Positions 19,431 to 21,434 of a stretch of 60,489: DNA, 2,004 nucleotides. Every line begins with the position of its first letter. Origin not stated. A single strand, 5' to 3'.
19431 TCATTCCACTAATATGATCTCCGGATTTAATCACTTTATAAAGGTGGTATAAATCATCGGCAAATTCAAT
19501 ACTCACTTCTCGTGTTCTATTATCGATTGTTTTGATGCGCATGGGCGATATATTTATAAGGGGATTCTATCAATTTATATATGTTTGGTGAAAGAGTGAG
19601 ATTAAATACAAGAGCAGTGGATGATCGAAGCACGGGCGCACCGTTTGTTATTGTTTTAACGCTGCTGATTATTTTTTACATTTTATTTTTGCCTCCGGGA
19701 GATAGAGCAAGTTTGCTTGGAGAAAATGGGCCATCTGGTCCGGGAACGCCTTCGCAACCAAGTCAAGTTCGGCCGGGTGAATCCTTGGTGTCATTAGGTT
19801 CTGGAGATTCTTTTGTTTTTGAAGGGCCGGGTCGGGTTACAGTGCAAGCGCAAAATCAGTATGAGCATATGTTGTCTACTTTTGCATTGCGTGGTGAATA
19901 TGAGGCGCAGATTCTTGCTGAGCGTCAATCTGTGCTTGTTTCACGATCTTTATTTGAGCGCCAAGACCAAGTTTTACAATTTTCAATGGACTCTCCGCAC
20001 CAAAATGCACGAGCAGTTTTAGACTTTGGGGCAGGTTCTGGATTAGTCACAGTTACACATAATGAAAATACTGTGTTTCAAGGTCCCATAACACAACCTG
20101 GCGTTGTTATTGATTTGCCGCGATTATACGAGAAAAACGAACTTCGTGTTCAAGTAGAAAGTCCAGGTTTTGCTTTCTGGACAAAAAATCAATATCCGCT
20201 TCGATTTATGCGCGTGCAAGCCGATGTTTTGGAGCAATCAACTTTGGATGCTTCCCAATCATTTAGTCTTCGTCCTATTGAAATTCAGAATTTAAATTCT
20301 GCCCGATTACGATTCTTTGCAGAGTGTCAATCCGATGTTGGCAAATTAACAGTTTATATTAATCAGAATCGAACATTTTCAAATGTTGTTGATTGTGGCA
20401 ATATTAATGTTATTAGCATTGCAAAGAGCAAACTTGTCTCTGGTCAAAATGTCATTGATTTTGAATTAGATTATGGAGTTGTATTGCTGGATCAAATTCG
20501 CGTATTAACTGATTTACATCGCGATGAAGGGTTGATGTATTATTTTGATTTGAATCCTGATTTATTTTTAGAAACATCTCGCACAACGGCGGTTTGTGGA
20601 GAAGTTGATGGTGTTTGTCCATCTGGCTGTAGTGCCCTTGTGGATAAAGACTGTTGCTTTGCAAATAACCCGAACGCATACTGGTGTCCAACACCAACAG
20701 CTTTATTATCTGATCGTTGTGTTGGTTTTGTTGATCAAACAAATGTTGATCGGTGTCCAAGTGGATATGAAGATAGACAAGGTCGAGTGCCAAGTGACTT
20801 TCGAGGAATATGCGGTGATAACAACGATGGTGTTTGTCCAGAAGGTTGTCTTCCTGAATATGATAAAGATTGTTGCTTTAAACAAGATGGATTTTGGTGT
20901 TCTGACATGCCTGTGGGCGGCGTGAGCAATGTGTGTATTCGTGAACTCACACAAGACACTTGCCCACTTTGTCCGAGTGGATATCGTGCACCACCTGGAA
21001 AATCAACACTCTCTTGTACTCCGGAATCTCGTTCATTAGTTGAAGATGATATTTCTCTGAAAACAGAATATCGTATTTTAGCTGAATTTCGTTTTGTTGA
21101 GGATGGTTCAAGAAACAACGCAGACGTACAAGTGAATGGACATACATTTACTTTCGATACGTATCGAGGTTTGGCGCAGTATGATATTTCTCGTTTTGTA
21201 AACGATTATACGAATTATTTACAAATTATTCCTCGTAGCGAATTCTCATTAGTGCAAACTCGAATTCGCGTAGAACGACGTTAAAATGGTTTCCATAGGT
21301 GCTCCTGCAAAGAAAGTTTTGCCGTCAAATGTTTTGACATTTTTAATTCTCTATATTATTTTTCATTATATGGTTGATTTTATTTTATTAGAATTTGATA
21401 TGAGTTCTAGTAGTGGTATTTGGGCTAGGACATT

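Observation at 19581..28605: Second surface module: Cys-motif protein, TM-bundle/ectodomain fusion, and three paralogous lipobox proteins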

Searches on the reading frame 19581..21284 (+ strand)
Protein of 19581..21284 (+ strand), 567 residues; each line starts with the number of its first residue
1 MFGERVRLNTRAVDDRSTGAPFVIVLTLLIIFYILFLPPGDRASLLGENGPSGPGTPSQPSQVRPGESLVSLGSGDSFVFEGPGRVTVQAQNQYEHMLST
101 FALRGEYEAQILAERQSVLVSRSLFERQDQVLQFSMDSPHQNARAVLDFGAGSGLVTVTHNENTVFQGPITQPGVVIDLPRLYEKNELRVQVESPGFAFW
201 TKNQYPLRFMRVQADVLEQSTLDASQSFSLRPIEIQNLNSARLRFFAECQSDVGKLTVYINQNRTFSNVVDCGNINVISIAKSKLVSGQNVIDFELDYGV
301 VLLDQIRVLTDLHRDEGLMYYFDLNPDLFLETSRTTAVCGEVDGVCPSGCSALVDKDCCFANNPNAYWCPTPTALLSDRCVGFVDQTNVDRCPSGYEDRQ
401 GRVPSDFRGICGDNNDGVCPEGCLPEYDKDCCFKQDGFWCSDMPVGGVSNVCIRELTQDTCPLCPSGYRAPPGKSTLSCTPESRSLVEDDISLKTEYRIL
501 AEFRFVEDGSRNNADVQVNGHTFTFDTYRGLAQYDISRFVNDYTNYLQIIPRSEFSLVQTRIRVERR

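Call 5: search_protein_families(library=pfam, proteins=[window:19581-21284:+], max_evalue=1)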
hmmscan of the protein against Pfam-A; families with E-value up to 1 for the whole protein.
window:19581-21284:+ (567 aa): 0 families

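Call 6: search_protein_families(library=ncbifam, proteins=[window:19581-21284:+], max_evalue=1)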
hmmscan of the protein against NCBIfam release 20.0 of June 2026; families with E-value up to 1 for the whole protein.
window:19581-21284:+ (567 aa): 0 families

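Call 31: find_homologous_proteins(query=A4, max_evalue=0.001)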
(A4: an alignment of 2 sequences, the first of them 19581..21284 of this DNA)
Query A4 (2 sequences) (567 aa, profile of the alignment): 106 proteins with E <= 0.001 among 8000 candidates.
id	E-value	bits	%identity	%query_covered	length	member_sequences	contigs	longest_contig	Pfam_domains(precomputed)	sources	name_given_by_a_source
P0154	0.0e+0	1181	100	100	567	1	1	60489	-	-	-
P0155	5.0e-178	611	47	99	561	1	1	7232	-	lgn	-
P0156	1.8e-159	550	42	99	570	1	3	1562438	-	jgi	jgi:hypothetical protein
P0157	3.3e-153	529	43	97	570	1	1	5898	-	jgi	-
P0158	4.3e-152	526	41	97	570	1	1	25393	-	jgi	jgi:hypothetical protein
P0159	2.1e-151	523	43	97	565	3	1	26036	-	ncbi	ncbi:MAG: hypothetical protein ACI8Y7_000315 [Candidatus Woesearchaeota archaeon]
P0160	3.0e-150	519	41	97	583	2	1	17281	-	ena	-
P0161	8.7e-150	518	36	99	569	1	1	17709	-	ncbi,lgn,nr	ncbi:hypothetical protein HZB02_05465 [Candidatus Woesearchaeota archaeon]|nr:hypothetical protein [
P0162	1.5e-149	517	42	97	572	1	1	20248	-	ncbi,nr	ncbi:MAG TPA: hypothetical protein VK158_04860 [Acidobacteriota bacterium]|nr:hypothetical protein [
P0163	1.5e-148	514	41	99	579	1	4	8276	-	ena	-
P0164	2.0e-148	513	39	97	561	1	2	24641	-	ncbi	ncbi:MAG: hypothetical protein ACOCWQ_02575 [Nanoarchaeota archaeon]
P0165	1.3e-145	504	42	97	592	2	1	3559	-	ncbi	-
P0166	7.9e-145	502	34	97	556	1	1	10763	-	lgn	-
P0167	3.7e-144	499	38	97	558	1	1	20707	-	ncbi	ncbi:MAG: hypothetical protein ACMXYC_00425 [Candidatus Woesearchaeota archaeon]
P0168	5.9e-144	499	41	97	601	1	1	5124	-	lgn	-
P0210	1.1e-121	425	36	97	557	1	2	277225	-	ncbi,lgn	ncbi:MAG: hypothetical protein ACLFO2_04670 [Candidatus Woesearchaeota archaeon]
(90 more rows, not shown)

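Call 32: find_encoding_contigs(protein=P0156, flank=10000, max_places=2)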
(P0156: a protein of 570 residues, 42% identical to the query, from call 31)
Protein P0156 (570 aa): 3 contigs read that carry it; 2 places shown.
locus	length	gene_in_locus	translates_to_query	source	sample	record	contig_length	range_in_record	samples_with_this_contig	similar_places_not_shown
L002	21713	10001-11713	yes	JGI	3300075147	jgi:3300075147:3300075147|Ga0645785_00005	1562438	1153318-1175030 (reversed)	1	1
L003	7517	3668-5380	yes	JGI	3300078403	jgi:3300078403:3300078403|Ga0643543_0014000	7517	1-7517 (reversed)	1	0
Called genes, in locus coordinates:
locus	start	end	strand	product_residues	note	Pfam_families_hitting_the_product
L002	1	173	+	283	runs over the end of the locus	-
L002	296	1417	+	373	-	PF00579:tRNA-synt_1b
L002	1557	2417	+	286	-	-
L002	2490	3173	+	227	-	PF00696:AA_kinase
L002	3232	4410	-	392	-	PF00675:Peptidase_M16, PF05193:Peptidase_M16_C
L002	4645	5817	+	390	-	PF05496:RuvB_N (faint), PF13191:AAA_16 (faint), PF00004:AAA, PF07724:AAA_2 (weak), PF07728:AAA_5 (faint), PF17862:AAA_lid_3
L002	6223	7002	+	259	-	PF01261:AP_endonuc_2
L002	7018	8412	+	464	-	PF01909:NTP_transf_2 (faint), PF09249:tRNA_NucTransf2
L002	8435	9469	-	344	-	PF26356:Pelota_N, PF03465:eRF1_3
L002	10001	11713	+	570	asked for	-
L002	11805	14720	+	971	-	-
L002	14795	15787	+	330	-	-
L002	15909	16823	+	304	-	-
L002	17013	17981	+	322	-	-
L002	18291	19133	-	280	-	-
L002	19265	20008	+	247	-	PF13521:AAA_28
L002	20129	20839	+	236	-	-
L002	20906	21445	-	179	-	-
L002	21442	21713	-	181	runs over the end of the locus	-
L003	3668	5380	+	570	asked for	-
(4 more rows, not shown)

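Call 33: find_encoding_contigs(protein=P0210, flank=10000, max_places=2)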
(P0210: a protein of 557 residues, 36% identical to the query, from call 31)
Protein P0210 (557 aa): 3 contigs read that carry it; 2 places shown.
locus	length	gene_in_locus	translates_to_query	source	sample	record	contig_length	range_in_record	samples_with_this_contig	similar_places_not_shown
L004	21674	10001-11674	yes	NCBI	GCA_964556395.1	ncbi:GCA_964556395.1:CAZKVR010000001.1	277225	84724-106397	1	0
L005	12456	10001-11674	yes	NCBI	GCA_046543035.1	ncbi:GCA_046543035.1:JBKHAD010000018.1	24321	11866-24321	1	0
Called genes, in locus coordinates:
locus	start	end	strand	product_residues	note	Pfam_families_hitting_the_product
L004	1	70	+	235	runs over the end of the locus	PF01163:RIO1, PF19974:TCAD9 (weak)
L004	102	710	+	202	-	PF00013:KH_1, PF21800:KH_KRR1_2nd, PF22891:KH_PNO1_2nd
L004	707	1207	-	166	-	-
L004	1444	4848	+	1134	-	PF02518:HATPase_c, PF13589:HATPase_c_3 (faint), PF14890:Intein_splicing, PF14528:LAGLIDADG_3 (faint), PF09239:Topo-VIb_trans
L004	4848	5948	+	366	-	PF04406:TP6A_N, PF20768:Topo_VI_alpha, PF21180:TOP6A-Spo11_Toprim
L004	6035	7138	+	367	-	PF14528:LAGLIDADG_3 (faint)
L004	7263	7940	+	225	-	PF01182:Glucosamine_iso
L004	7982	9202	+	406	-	PF00266:Aminotran_5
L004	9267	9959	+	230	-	PF04250:DUF429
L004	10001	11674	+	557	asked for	-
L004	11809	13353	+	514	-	-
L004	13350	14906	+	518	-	-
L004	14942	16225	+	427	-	-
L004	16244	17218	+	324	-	-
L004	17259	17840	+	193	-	PF12917:YfbR-like, PF13023:HD_3, PF01966:HD (weak)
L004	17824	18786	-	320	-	PF05496:RuvB_N (weak), PF00004:AAA, PF13177:DNA_pol3_delta2, PF25361:AAA_lid_RFC1 (weak), PF08542:Rep_fac_C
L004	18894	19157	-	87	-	PF05239:PRC (weak)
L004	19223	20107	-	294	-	PF01930:Cas_Cas4 (faint)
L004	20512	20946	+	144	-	-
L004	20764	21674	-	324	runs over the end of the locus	PF00579:tRNA-synt_1b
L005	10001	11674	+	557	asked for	-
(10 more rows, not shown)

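Call 44: search_protein_families(library=pfam, proteins=[L004:13350-14906:+, L004:14942-16225:+, L002:11805-14720:+], max_evalue=0.01)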
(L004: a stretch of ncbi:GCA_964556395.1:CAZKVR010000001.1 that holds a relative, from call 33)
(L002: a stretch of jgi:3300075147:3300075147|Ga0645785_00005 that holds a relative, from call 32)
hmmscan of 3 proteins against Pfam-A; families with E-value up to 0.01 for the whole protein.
L004:13350-14906:+ (518 aa): 0 families

L004:14942-16225:+ (427 aa): 0 families

L002:11805-14720:+ (971 aa): 0 families

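Call 50: find_related_loci(query=A6, collection=genome_contigs, flank=10000)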
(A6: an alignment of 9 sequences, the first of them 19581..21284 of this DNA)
Query A6 (567 aa) in genome_contigs; peptide patterns used: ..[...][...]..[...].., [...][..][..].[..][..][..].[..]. (x = any residue, [..] = any of these).
140 stretches matched a pattern; 57 encode a relative of the query (tblastn E <= 1e-3); 55 distinct loci.
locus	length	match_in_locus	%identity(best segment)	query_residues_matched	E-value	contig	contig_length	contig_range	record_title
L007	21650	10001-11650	43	17-567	1e-144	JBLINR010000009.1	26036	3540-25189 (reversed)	MAG: Candidatus Woesearchaeota archaeon isolate 3300053785_201 Ga0535658_0003701, whole genome shotgun sequence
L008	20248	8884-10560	42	18-567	4e-133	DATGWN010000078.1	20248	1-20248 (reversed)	MAG TPA_asm: Acidobacteriota bacterium isolate SMAG_U10583 k141_529159, whole genome shotgun sequence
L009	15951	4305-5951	39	17-566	4e-130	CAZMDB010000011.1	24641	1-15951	MAG TPA_asm: uncultured Methanosarcinales archaeon isolate SRP252850_co1_224 genome assembly, contig: NODE_3572_length_2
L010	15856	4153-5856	36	1-564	4e-117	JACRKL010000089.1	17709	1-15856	MAG: Candidatus Woesearchaeota archaeon isolate NC_groundwater_1854_Pr3_B-0.1um_45_49 SR-2_scaffold_141_2578101, whole g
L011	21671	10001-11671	36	6-565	1e-113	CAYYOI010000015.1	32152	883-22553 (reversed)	MAG TPA_asm: uncultured Methanosarcinales archaeon isolate SRP252850_co1_50 genome assembly, contig: NODE_2303_length_32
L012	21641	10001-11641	35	15-565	5e-106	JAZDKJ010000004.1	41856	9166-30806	MAG: Candidatus Woesearchaeota archaeon isolate MEGAHIT-group-0.53 k141_16149876, whole genome shotgun sequence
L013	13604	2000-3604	37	33-564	2e-104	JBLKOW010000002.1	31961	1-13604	MAG: Candidatus Woesearchaeota archaeon isolate MAG.4 NODE_4234_length_31961_cov_17.505081, whole genome shotgun sequenc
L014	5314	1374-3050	34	8-562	3e-100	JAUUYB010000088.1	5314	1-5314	MAG: Candidatus Woesearchaeota archaeon isolate CSMAG_156 CSMAG_156_k127_13582049_length_5314_cov_14.0000, whole genome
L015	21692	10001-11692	34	4-565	9e-98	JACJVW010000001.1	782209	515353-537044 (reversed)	MAG: Candidatus Woesearchaeota archaeon isolate HK-STAS-Nano-5 HK-STAS-Nano-5_1, whole genome shotgun sequence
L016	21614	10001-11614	33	28-567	1e-96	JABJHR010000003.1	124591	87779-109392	MAG: Candidatus Woesearchaeota archaeon isolate SI074_bin25 k141_1916867, whole genome shotgun sequence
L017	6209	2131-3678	33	41-565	1e-96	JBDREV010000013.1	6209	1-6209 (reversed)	MAG: Candidatus Woesearchaeota archaeon isolate MEGAHIT-group-1.331 k141_4483771, whole genome shotgun sequence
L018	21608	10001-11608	32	29-567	4e-96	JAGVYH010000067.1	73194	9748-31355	Candidatus Woesearchaeota archaeon isolate RIFCSPHIGHO2_02_FULL_33_21 rifcsphigho2_02_scaffold_1139, whole genome shotgu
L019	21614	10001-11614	32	28-567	7e-94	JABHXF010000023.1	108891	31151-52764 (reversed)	MAG: Candidatus Woesearchaeota archaeon isolate SI047_bin3 k141_604877, whole genome shotgun sequence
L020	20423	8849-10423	35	36-565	8e-93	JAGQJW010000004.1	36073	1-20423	MAG: Nanoarchaeota archaeon isolate HKST-UBA04 NODE_4_length_36073_cov_3.281198, whole genome shotgun sequence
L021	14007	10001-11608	32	29-567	1e-91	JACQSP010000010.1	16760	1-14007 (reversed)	MAG: Candidatus Woesearchaeota archaeon isolate NC_groundwater_1388_Ag_S-0.2um_34_95 S_p2_S4_coassembly_k141_422701, who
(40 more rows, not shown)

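Call 64: search_solved_structures(query=A5, max_evalue=1)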
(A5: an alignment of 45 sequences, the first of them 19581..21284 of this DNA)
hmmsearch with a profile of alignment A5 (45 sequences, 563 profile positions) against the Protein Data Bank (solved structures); distinct sequences matched with E-value up to 1: 0.

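Call 75: search_protein_families(library=phrogs, proteins=[window:19581-21284:+], max_evalue=0.01)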
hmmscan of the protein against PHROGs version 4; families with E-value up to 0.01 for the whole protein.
window:19581-21284:+ (567 aa): 0 families

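Call 78: predict_structure(alignment_id=A8)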
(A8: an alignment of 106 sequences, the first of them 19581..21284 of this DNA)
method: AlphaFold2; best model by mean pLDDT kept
length: 567 residues; sequences in the alignment: 106
mean_pLDDT: 91.1   pTM: 0.62
mean pLDDT of the five models: 91.1, 90.4, 90.1, 90.0, 90.0
residues with pLDDT >= 90: 475; 70-90: 44; 50-70: 7; < 50: 41
segments of 3 or more residues with pLDDT < 50: 1-5, 7-18, 49-53, 55-73
pLDDT, mean of each block of 10 residues (from residue 1): 42 48 91 87 66 46 44 71 93 97 96 96 97 95 93 92 96 91 96 93 95 95 97 95 98 97 98 98 98 97 98 94 96 94 95 97 98 97 98 97 97 97 98 98 95 96 95 92 89 97 97 97 98 98 97 97 96
secondary structure, 60 per line:
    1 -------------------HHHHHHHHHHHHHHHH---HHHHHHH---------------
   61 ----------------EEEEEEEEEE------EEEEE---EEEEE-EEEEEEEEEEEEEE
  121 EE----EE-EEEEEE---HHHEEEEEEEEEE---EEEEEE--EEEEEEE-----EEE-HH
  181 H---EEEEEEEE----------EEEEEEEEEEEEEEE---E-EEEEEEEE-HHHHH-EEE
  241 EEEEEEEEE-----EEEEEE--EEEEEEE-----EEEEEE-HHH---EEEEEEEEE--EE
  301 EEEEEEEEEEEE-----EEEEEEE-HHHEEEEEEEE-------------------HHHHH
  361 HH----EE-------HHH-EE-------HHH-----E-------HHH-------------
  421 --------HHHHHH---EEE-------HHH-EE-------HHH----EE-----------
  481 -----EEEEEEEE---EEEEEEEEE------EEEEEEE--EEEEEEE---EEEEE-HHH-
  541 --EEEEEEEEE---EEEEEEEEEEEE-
elements in order: H20-35 H39-45 E77-86 E93-97 E101-105 E107-122 E130-135 E142-151 E155-160 E163-169 E175-177 E185-192 E203-217 E223-230 H232-236 E238-249 E255-260 E263-269 E275-280 E288-296 E299-312 E318-324 E329-336 H356-362 H429-434 E438-440 E486-493 E497-505 E512-518 E521-527 E531-535 E543-551 E555-566

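Call 80: fold_search(model_id=the predicted structure, library=pdb)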
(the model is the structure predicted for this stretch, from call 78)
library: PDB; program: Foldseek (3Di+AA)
matches with E <= 10: 1538; with E <= 0.001: 74
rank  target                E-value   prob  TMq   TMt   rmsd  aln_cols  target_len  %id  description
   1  5x7o_A                8.0e-07  0.98  0.11  0.06  39.9       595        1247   10  Crystal structure of Paenibacillus sp. 598K alpha-1,6-glucosyltransferase (released 2017-07-26)
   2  4w8j                  1.1e-06  0.97  0.13  0.08  33.8       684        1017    8  Structure of the full-length insecticidal protein Cry1Ac reveals intriguing details of toxin packaging into in vivo form (released 2014-09-17)
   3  9fmt_B                2.7e-06  1.00  0.15  0.13  18.8       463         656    8  Cryo-EM structure of the BcsB hexameric crown from the E. coli cellulose secretion macrocomplex (released 2024-10-16)
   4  6yg8_D                4.4e-06  1.00  0.14  0.12  21.8       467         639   10  Cryo-EM structure of a BcsB pentamer in the context of an assembled Bcs macrocomplex (released 2021-02-24)
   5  9fmt_C                5.8e-06  1.00  0.14  0.13  21.7       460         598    9  Cryo-EM structure of the BcsB hexameric crown from the E. coli cellulose secretion macrocomplex (released 2024-10-16)
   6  9fmt_A                6.8e-06  0.99  0.14  0.13  36.0       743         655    8  Cryo-EM structure of the BcsB hexameric crown from the E. coli cellulose secretion macrocomplex (released 2024-10-16)
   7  9fmt_E                9.3e-06  1.00  0.15  0.14  19.1       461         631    8  Cryo-EM structure of the BcsB hexameric crown from the E. coli cellulose secretion macrocomplex (released 2024-10-16)
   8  9vla_A                1.1e-05  1.00  0.14  0.15  29.3       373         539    9  Crystal structure of PNGase Bb in complex with MUXF glycopeptide (released 2026-02-18)
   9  9qxq                  1.2e-05  0.77  0.11  0.06  33.5       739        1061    9  native structure of full-length pesticidal protein Cry1Ca18 at pH9, from crystals formed in vivo (released 2026-02-11)
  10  7l2z_E                1.3e-05  0.99  0.14  0.12  22.8       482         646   11  Bacterial cellulose synthase BcsB hexamer (released 2021-03-24)
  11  9fmt_F                1.4e-05  0.99  0.14  0.12  25.7       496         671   11  Cryo-EM structure of the BcsB hexameric crown from the E. coli cellulose secretion macrocomplex (released 2024-10-16)
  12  6yg8_B                1.6e-05  0.99  0.14  0.12  22.8       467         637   11  Cryo-EM structure of a BcsB pentamer in the context of an assembled Bcs macrocomplex (released 2021-02-24)
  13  9h99                  1.6e-05  0.77  0.11  0.06  31.9       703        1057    8  Native structure of the full-length pesticidal protein Cry1Ca18 at pH7, from crystals formed in vivo (released 2025-11-12)
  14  9b8i                  1.7e-05  1.00  0.14  0.12  20.2       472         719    7  Cryo-EM structure of the E. coli cellulose synthase BcsB-BcsC fusion protein (released 2025-02-19)
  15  8qqh_BBB              2.0e-05  0.72  0.10  0.07  40.8       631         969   10  Structure of beta-galactosidase from Desulfurococcus amyloliticus (released 2024-08-14)
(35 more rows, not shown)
